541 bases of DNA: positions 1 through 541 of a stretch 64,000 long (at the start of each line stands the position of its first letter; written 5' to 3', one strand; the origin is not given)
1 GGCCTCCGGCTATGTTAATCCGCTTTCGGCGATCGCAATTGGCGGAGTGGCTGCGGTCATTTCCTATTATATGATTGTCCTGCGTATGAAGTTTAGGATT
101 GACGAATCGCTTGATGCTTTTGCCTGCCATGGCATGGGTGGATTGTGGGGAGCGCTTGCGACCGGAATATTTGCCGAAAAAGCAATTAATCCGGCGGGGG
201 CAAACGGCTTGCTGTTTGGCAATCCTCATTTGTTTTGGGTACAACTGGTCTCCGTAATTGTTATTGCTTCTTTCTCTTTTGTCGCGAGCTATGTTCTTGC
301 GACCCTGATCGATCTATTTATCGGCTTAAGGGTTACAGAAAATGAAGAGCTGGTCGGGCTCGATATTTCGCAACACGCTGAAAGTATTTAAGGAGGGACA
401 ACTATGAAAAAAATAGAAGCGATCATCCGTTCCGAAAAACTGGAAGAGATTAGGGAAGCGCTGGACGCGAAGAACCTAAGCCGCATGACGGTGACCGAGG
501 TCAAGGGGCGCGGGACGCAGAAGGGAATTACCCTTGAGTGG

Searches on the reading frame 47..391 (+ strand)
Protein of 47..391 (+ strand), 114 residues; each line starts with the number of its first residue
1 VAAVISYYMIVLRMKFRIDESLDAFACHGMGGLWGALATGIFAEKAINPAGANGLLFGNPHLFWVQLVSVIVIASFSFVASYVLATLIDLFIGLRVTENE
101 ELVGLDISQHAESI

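Call 65: search_protein_families(library=pfam, alignment_id=A6, max_evalue=0.000001)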
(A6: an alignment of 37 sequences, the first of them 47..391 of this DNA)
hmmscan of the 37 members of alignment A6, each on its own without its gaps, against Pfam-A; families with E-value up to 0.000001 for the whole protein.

A. member 1, window:47-391:+ (114 aa): 1 family
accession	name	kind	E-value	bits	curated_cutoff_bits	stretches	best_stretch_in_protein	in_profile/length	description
PF00909.26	Ammonium_transp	-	4.5e-30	105.1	23.2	1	2-113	284-397/399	Ammonium Transporter Family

B. families by the number of members that match (of 37 scanned): 51 families (the first 25 are shown)
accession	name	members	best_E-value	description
PF03600.22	CitMHS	2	7.1e-81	Citrate transporter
PF12215.14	Glyco_hydr_116N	2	1.8e-39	beta-glucosidase 2, glycosyl-hydrolase family 116 N-term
PF00571.33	CBS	2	2.4e-37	CBS domain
PF02040.21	ArsB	2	4.2e-24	Arsenical pump membrane protein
PF08843.17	AbiEii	2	6.7e-22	Nucleotidyl transferase AbiEii toxin, Type IV TA system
PF00939.25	Na_sulph_symp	2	1.6e-17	Sodium:sulfate symporter transmembrane region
PF07719.23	TPR_2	2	6e-07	Tetratricopeptide repeat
PF00310.26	GATase_2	1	5.6e-173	Glutamine amidotransferases class-II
PF01645.23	Glu_synthase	1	6.4e-147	Conserved region in glutamate synthase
PF17167.11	Glyco_hydro_94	1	1.8e-139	Glycosyl hydrolase 94 superfamily, catalytic domain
PF00120.29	Gln-synt_C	1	2.8e-133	Glutamine synthetase, catalytic domain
PF06418.20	CTP_synth_N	1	5.1e-131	CTP synthase N-terminus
PF02350.25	Epimerase_2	1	4.3e-118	UDP-N-acetylglucosamine 2-epimerase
PF04898.20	Glu_syn_central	1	3.9e-115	Glutamate synthase central domain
PF00275.25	EPSP_synthase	1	1.6e-103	EPSP synthase (3-phosphoshikimate 1-carboxyvinyltransferase)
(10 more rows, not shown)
